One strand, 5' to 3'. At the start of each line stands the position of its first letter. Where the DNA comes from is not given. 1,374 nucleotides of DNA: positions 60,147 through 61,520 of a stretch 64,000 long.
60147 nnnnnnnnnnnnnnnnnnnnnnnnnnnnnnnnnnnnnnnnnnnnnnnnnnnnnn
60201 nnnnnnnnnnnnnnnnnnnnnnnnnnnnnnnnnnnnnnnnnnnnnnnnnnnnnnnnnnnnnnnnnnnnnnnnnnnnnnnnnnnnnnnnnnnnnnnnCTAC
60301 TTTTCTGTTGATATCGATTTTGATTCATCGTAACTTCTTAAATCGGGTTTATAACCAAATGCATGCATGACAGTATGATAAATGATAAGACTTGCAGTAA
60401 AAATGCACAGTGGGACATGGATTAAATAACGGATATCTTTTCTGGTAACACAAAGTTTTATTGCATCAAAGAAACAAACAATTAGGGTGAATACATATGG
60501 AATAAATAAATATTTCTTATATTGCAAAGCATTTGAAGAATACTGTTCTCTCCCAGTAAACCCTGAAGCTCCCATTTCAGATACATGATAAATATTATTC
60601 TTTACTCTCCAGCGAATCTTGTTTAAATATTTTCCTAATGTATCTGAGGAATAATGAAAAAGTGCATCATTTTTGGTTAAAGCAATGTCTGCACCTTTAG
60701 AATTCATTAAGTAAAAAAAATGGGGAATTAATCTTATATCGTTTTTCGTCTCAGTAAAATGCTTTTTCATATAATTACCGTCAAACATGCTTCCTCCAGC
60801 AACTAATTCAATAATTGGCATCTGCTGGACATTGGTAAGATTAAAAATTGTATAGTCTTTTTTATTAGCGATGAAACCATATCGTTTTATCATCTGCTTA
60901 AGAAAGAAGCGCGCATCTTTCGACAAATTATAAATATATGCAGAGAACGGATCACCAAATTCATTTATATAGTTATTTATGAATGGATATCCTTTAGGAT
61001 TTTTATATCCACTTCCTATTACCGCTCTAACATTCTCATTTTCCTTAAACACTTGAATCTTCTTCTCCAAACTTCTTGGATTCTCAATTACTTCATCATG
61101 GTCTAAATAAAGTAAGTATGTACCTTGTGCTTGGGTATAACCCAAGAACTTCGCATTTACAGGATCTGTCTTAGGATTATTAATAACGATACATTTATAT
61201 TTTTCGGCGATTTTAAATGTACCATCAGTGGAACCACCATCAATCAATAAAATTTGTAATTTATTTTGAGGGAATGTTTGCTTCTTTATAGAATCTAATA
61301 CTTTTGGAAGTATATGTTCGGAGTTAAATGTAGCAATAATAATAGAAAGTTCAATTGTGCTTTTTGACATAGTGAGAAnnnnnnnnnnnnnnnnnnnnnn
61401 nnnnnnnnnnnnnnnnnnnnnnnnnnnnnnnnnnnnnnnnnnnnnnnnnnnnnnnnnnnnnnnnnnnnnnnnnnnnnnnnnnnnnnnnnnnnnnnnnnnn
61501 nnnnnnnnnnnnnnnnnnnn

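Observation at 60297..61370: ManC, a membrane-anchored GT2 and GT-C proteins suggest a polyprenyl-phosphate-mannose (or other lipid-linked monosaccharide) route to extracytoplasmic glycosylation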

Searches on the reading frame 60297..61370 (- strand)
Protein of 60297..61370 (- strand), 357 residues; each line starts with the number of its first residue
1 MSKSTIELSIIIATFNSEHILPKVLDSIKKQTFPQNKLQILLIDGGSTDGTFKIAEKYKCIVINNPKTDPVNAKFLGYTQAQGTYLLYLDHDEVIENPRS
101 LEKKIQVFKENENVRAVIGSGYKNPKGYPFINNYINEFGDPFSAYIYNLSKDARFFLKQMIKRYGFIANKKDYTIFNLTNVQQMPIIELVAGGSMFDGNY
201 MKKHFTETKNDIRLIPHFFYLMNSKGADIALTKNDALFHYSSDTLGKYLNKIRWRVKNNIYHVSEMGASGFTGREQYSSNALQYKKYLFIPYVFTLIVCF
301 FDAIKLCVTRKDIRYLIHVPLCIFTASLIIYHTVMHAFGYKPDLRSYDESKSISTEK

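Call 5: search_protein_families(library=pfam, proteins=[window:60297-61370:-], max_evalue=0.01)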
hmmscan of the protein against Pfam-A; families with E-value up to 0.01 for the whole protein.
window:60297-61370:- (357 aa): 3 families
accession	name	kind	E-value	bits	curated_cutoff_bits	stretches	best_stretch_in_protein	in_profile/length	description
PF00535.33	Glycos_transf_2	-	1.1e-20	74.7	23.3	1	9-142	1-132/168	Glycosyl transferase family 2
PF13641.12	Glyco_tranf_2_3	-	0.00096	19.7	27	1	8-117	3-119/230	Glycosyltransferase like family 2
PF13704.12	Glyco_tranf_2_4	-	0.0084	17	27.5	0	16-103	2-92/98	Glycosyl transferase family 2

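Call 8: search_protein_families(library=ncbifam, proteins=[window:60297-61370:-], max_evalue=0.01)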
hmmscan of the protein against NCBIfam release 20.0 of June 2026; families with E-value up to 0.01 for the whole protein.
window:60297-61370:- (357 aa): 16 families
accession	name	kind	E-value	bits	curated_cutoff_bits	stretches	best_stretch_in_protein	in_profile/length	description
NF041875.1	EPS_EpsD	equivalog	6.5e-13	48.8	370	1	8-120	1-115/325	exopolysaccharide biosynthesis glycosyltransferase EpsD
NF007482.0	PRK10073.1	equivalog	1.2e-12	47.5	423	1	1-106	1-108/334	glycosyltransferase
TIGR03111.1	glyc2_xrt_Gpos1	hypoth_equivalog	9.4e-12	44.4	363.95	1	7-120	50-168/439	TIGR03111 family XrtG-associated glycosyltransferase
TIGR04283.1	glyco_like_mftF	equivalog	2.2e-11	43.8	182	1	8-111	1-99/221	TIGR04283 family arsenosugar biosynthesis glycosyltransferase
NF047683.1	TeichurnBiosyTuaG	equivalog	6.1e-11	42.4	400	1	1-124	1-127/252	teichuronic acid biosynthesis protein TuaG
NF053739.1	GlytfEpsEBac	equivalog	3.1e-08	32.9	450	1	8-121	3-119/265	glycosyltransferase EpsE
NF038302.1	EPS_HpsE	equivalog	4.9e-08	32.3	300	1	6-94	1-98/307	hormogonium polysaccharide biosynthesis glycosyltransferase HpsE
NF050050.1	ProtGlycPglI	equivalog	1.4e-07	31.3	500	1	7-96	3-97/306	GalNAc(5)-diNAcBac-PP-undecaprenol beta-1,3-glucosyltransferase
TIGR04182.1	glyco_TIGR04182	equivalog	2.3e-07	30.5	325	1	8-122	2-110/293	S-layer glycoprotein N-glycosyltransferase AglJ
TIGR03937.1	PgaC_IcaA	equivalog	2.7e-07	29.9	422.3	1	6-120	45-162/407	poly-beta-1,6-N-acetyl-D-glucosamine synthase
NF038299.1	EPS_HpsN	equivalog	9.3e-05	21.5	425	1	8-122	3-120/317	hormogonium polysaccharide biosynthesis glycosyltransferase HpsN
TIGR03965.1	mycofact_glyco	equivalog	0.00011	21.3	280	1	5-111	73-182/467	mycofactocin biosynthesis glycosyltransferase MftF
NF010496.0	PRK13915.1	equivalog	0.00036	19.7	262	1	3-68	28-94/307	glucosyl-3-phosphoglycerate synthase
NF047588.1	GlcsyltransPgfSStrep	equivalog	0.0006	19.1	500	1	7-57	2-54/308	glycosyltransferase PgfS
TIGR03469.1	HpnB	hypoth_equivalog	0.00071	18.7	379.25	1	8-58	46-95/386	hopene-associated glycosyltransferase HpnB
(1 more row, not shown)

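Call 9: search_solved_structures(query=window:60297-61370:-, max_evalue=0.01, show_alignments=2)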
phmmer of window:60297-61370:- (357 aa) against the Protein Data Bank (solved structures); distinct sequences matched with E-value up to 0.01: 16.
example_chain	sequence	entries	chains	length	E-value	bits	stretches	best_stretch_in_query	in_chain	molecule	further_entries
5tze_C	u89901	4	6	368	4.9e-11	45.4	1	7-111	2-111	Glycosyl transferase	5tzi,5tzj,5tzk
5tz8_A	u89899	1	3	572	1e-10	44.3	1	7-110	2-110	Glycosyl transferase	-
5hea_A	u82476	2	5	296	8.7e-09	38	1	8-97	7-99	Putative glycosyltransferase (GalT1)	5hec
8bz4_A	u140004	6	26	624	1.1e-07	34.3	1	3-120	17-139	Glycosyltransferase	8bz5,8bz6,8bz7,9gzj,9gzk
8bz8_A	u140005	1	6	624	1.1e-07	34.3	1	3-120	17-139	Glycosyltransferase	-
6p61_A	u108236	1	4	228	3.6e-07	32.6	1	7-98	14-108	Glycosyltransferase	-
6h1j_A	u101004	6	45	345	9.2e-07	31.3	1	7-195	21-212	Probable ss-1,3-N-acetylglucosaminyltransferase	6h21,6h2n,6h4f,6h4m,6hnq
6yv7_B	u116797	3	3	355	4e-05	25.9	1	8-54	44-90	Glycosyl transferase, family 2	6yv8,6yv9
6yv7_A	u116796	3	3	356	4.1e-05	25.9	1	8-54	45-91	Glycosyl transferase, family 2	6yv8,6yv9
9omj_A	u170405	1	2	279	0.00013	24.2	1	6-110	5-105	Glycosyltransferase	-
9omh_A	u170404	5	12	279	0.00015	24.1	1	6-110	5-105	Glycosyltransferase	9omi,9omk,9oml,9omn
9omm_A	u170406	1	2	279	0.00015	24.1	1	6-110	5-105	Glycosyltransferase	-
9jma_A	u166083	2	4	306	0.00057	22.1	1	8-107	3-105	GalNAc(5)-diNAcBac-PP-undecaprenol beta-1,3-glucosyltransferase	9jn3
22ao_A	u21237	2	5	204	0.0021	20.2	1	10-124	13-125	GmaR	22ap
2z87_A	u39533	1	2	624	0.0039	19.4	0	8-115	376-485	Chondroitin synthase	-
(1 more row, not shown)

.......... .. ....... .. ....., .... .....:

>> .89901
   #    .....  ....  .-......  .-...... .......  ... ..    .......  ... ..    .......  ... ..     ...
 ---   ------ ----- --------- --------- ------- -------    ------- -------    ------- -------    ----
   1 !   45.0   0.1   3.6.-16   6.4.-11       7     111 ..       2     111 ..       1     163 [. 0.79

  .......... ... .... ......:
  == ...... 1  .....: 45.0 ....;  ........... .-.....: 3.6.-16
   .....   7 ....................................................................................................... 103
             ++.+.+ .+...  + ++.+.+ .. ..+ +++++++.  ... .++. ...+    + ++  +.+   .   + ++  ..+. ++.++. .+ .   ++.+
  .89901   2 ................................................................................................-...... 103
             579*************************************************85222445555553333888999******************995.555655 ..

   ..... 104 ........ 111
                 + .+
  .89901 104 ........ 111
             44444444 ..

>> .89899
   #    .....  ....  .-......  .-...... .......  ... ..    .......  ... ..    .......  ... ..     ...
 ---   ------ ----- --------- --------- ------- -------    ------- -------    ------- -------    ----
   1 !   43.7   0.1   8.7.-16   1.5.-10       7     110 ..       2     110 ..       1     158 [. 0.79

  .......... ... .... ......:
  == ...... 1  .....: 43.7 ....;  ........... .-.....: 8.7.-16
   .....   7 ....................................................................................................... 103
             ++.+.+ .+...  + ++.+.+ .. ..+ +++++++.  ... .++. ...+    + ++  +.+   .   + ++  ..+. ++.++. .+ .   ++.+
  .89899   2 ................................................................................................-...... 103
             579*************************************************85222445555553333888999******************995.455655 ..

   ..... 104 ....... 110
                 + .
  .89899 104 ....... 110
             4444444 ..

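Call 12: find_homologous_proteins(query=window:60297-61370:-, max_evalue=0.001)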
Query window:60297-61370:- (357 aa): 393 proteins with E <= 0.001 among 1925 candidates; the best 120 are listed.
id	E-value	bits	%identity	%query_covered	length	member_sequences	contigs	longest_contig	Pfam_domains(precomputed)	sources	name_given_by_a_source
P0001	8.4e-239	809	100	100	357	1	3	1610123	PF00535.33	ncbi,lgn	-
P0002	1.9e-164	565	69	99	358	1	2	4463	PF00535.33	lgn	-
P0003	1.4e-162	559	71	99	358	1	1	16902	PF00535.33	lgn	-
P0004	7.2e-157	540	68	96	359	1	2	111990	PF00535.33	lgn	-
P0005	2.7e-156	538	69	97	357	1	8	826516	PF00535.33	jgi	jgi:glycosyltransferase involved in cell wall biosynthesis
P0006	1.2e-155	536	66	98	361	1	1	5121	PF00535.33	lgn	-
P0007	2.5e-152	525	65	98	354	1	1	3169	PF10111.15,PF00535.33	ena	-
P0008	3.0e-150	518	66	96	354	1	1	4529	PF00535.33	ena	-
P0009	2.8e-147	508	64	96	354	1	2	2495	PF00535.33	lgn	-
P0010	1.4e-141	490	60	97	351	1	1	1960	PF00535.33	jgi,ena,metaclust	metaclust:\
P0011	2.4e-138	479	58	97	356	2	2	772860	PF00535.33,PF13704.14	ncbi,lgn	-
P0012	5.5e-137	474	59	97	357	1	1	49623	PF00535.33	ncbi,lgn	-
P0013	8.2e-137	474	60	97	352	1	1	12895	PF00535.33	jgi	jgi:glycosyltransferase involved in cell wall biosynthesis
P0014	9.7e-135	467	57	99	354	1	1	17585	PF00535.33,PF13704.14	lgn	-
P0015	1.2e-134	467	57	99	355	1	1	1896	PF00535.33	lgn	-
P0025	9.6e-131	454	57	97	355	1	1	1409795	PF00535.33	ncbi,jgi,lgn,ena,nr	ncbi:MAG TPA: glycosyltransferase family A protein [Vitreimonas sp.]|nr:glycosyltransferase family A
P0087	7.3e-118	412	52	97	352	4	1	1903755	PF00535.33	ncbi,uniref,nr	ncbi:glycosyltransferase family 2 protein [Polynucleobacter sp. es-EL-1]|uniref:glycosyltransferase 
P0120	1.1e-112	395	53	97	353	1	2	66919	PF13641.13,PF00535.33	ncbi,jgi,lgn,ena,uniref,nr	ncbi:glycosyl transferase [candidate division WWE3 bacterium CG10_big_fil_rev_8_21_14_0_10_32_10]|un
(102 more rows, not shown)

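Call 14: find_encoding_contigs(protein=P0001, flank=10000, max_places=3)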
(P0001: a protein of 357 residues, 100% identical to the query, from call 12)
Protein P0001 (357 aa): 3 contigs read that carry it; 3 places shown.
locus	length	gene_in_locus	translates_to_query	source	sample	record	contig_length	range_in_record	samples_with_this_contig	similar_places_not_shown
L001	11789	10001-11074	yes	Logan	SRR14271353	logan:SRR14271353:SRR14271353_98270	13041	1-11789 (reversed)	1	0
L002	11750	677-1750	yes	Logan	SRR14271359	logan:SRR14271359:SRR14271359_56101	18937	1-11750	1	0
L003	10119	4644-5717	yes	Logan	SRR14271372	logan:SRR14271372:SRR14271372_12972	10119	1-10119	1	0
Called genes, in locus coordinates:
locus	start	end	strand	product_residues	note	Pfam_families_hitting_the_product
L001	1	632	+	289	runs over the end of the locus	PF00535:Glycos_transf_2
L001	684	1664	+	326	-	PF01073:3Beta_HSD, PF01370:Epimerase, PF02719:Polysacc_synt_2, PF04321:RmlD_sub_bind, PF05368:NmrA, PF07993:NAD_binding_4, PF13460:NAD_binding_10, PF16363:GDP_Man_Dehyd, +1 more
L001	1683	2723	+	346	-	PF13439:Glyco_transf_4, PF00534:Glycos_transf_1, PF13692:Glyco_trans_1_4, PF20706:GT4-conflict (weak)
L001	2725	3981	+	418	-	PF01943:Polysacc_synt (weak), PF13440:Polysacc_synt_3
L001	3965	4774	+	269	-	PF00535:Glycos_transf_2, PF10111:Glyco_tranf_2_2 (weak), PF13641:Glyco_tranf_2_3 (weak)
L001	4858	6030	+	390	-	PF01041:DegT_DnrJ_EryC1, PF01053:Cys_Met_Meta_PP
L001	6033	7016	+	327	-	PF00106:adh_short (weak), PF01073:3Beta_HSD, PF01370:Epimerase, PF02719:Polysacc_synt_2 (weak), PF05368:NmrA, PF07993:NAD_binding_4, PF16363:GDP_Man_Dehyd, PF13460:NAD_binding_10, +1 more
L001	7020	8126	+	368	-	PF02350:Epimerase_2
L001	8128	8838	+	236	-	PF13302:Acetyltransf_3 (weak), PF00583:Acetyltransf_1, PF13673:Acetyltransf_10, PF13508:Acetyltransf_7, PF08445:FR47 (faint)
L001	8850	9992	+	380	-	PF00266:Aminotran_5 (weak), PF01041:DegT_DnrJ_EryC1, PF00155:Aminotran_1_2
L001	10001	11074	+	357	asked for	PF00535:Glycos_transf_2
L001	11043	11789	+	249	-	?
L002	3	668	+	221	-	?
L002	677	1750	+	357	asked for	PF00535:Glycos_transf_2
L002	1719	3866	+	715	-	-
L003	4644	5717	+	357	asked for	PF00535:Glycos_transf_2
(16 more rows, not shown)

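Call 24: find_encoding_contigs(protein=P0087, flank=8000, max_places=1)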
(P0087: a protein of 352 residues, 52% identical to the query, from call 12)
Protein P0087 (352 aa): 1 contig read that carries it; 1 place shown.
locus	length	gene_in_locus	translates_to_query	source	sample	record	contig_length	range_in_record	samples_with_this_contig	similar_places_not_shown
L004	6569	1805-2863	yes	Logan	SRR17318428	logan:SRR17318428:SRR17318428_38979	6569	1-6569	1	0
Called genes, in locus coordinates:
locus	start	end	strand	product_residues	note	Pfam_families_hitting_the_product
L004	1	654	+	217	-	?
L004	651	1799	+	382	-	PF00155:Aminotran_1_2, PF01041:DegT_DnrJ_EryC1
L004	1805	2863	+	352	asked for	PF00535:Glycos_transf_2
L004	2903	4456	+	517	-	-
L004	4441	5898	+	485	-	PF12710:HAD (faint), PF01040:UbiA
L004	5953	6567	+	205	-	?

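Call 25: find_encoding_contigs(protein=P0025, flank=8000, max_places=1)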
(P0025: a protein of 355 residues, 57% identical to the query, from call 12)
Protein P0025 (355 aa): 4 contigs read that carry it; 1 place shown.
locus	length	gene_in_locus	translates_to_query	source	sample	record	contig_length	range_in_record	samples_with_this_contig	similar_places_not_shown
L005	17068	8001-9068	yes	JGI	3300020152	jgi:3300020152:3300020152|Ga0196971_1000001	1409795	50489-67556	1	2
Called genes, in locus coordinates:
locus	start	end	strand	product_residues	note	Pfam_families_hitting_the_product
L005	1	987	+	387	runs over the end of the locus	PF02350:Epimerase_2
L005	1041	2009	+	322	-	PF13524:Glyco_trans_1_2 (faint)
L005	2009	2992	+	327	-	PF03385:STELLO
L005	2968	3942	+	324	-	PF05368:NmrA (weak), PF01370:Epimerase, PF02719:Polysacc_synt_2 (faint), PF04321:RmlD_sub_bind, PF13460:NAD_binding_10 (weak), PF13561:adh_short_C2 (weak), PF16363:GDP_Man_Dehyd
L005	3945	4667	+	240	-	PF13302:Acetyltransf_3 (faint), PF00583:Acetyltransf_1, PF14542:Acetyltransf_CG (faint), PF13673:Acetyltransf_10, PF13508:Acetyltransf_7, PF08445:FR47 (weak)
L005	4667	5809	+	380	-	PF00155:Aminotran_1_2 (weak), PF01041:DegT_DnrJ_EryC1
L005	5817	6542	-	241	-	PF00535:Glycos_transf_2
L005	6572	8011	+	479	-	-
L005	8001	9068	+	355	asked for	PF00535:Glycos_transf_2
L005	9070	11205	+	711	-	-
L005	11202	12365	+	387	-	PF00534:Glycos_transf_1, PF13692:Glyco_trans_1_4, PF26337:Gtf3_C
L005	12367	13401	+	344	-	-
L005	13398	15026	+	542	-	PF13231:PMT_2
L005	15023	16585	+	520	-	PF00535:Glycos_transf_2, PF10111:Glyco_tranf_2_2 (faint), PF02709:Glyco_transf_7C (weak), PF13641:Glyco_tranf_2_3, PF00535:Glycos_transf_2, PF13632:Glyco_trans_2_3 (weak)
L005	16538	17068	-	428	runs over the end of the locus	PF01943:Polysacc_synt, PF13440:Polysacc_synt_3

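Call 26: find_encoding_contigs(protein=P0120, flank=8000, max_places=1)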
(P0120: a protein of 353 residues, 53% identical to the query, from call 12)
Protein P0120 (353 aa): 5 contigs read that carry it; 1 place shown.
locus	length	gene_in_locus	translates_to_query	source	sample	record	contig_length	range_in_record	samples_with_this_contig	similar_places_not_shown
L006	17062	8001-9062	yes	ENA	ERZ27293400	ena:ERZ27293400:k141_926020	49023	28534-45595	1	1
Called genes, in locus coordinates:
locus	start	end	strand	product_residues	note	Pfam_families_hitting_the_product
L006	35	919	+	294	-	PF00535:Glycos_transf_2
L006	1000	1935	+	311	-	-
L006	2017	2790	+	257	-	PF01370:Epimerase, PF04321:RmlD_sub_bind (faint), PF16363:GDP_Man_Dehyd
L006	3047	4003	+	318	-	PF01370:Epimerase, PF02719:Polysacc_synt_2 (faint), PF04321:RmlD_sub_bind (weak), PF16363:GDP_Man_Dehyd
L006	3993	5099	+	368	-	PF02350:Epimerase_2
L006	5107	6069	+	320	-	PF13524:Glyco_trans_1_2 (weak)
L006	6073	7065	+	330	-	PF01370:Epimerase, PF16363:GDP_Man_Dehyd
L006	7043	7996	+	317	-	-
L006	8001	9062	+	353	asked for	PF00535:Glycos_transf_2, PF13641:Glyco_tranf_2_3 (weak)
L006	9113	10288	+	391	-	PF00155:Aminotran_1_2, PF01041:DegT_DnrJ_EryC1, PF00266:Aminotran_5 (weak), PF01053:Cys_Met_Meta_PP, PF01212:Beta_elim_lyase (weak), PF05889:SepSecS (weak)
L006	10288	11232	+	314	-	PF00583:Acetyltransf_1, PF13508:Acetyltransf_7 (weak)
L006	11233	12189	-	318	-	PF01073:3Beta_HSD, PF01370:Epimerase, PF02719:Polysacc_synt_2, PF04321:RmlD_sub_bind, PF07993:NAD_binding_4, PF13460:NAD_binding_10, PF16363:GDP_Man_Dehyd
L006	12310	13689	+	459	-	-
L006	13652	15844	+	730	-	-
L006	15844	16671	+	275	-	-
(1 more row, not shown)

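Call 27: predict_structure(alignment_id=A1)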
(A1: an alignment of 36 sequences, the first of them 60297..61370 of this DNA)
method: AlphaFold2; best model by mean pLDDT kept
length: 357 residues; sequences in the alignment: 36
mean_pLDDT: 92.4   pTM: 0.90
mean pLDDT of the five models: 92.4, 92.3, 91.7, 90.8, 90.6
residues with pLDDT >= 90: 286; 70-90: 58; 50-70: 11; < 50: 2
segments of 3 or more residues with pLDDT < 50: none
pLDDT, mean of each block of 10 residues (from residue 1): 78 93 98 97 94 97 90 94 95 96 97 95 95 95 94 95 96 95 75 86 94 90 93 96 93 92 87 87 92 95 97 98 98 97 84 71
secondary structure, 60 per line:
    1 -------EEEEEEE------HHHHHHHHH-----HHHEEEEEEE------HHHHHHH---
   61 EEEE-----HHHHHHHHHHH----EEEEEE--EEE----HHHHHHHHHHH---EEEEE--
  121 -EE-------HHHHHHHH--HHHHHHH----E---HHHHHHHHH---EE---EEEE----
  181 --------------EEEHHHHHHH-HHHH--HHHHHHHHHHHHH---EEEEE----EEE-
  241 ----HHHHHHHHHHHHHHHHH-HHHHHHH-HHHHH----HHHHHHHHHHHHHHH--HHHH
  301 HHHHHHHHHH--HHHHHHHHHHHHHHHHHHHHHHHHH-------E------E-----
elements in order: E8-14 H21-29 E38-44 H51-57 E61-64 H70-80 E85-90 E93-95 H100-110 E114-118 H131-138 H141-147 H156-164 E173-176 E195-197 H198-204 H206-209 H212-224 E228-232 E237-239 H245-261 H263-269 H271-275 H280-294 H297-310 H313-337

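Call 30: fold_search(model_id=the predicted structure, library=pdb)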
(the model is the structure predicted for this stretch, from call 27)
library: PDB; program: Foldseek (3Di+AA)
matches with E <= 10: 1352; with E <= 0.001: 340
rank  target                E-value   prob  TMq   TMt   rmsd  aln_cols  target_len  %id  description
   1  8smn_A                9.9e-12  1.00  0.57  0.42   6.2       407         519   14  Xenopus laevis hyaluronan synthase 1, nascent HA polymer bound state (released 2024-05-01)
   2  8smm_A                1.6e-11  1.00  0.55  0.41   6.5       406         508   14  Xenopus laevis hyaluronan synthase 1 (released 2024-05-01)
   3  5hea_A                4.2e-11  1.00  0.46  0.59   9.5       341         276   17  CgT structure in hexamer (released 2016-08-31)
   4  5tzi                  1.3e-10  1.00  0.44  0.47  15.3       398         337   14  Crystal structure of S. aureus TarS 1-349 (released 2017-01-04)
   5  5tzk                  1.3e-10  1.00  0.44  0.46  15.5       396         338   14  Crystal structure of S. aureus TarS 1-349 in complex with UDP (released 2017-01-04)
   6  5tz8_A                2.1e-10  1.00  0.43  0.28   7.8       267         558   17  Crystal structure of S. aureus TarS (released 2017-01-04)
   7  8smp_A                3.2e-10  1.00  0.55  0.40   6.9       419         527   13  Xenopus laevis hyaluronan synthase 1, UDP-bound, gating loop inserted state (released 2024-05-01)
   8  6hnq_B                3.4e-10  1.00  0.46  0.51  12.5       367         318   16  TarP-6RboP-(CH2)6NH2 (released 2018-10-24)
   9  6h21_B                4.0e-10  1.00  0.42  0.47  13.1       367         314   15  TarP-UDP-GlcNAc-Mn (released 2018-09-26)
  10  6h2n_C                5.6e-10  1.00  0.41  0.46  13.3       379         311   15  TarP-UDP-GlcNAc-Mg (released 2018-09-26)
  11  7sp7_A                5.9e-10  1.00  0.47  0.36   8.3       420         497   13  Chlorella virus hyaluronan synthase inhibited by UDP (released 2022-04-06)
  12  5tze_C                5.9e-10  1.00  0.41  0.42  15.6       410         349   13  Crystal structure of S. aureus TarS in complex with UDP-GlcNAc (released 2017-01-04)
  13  6yv7_B                6.3e-10  1.00  0.52  0.54   8.7       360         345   12  Mannosyltransferase PcManGT from Pyrobaculum calidifontis (released 2020-07-22)
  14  6h21_A                7.8e-10  1.00  0.40  0.46  13.8       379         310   15  TarP-UDP-GlcNAc-Mn (released 2018-09-26)
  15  9yq2_A                8.3e-10  1.00  0.52  0.41   6.9       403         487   12  Chlorella virus hyaluronan synthase bound to DDM (released 2025-12-10)
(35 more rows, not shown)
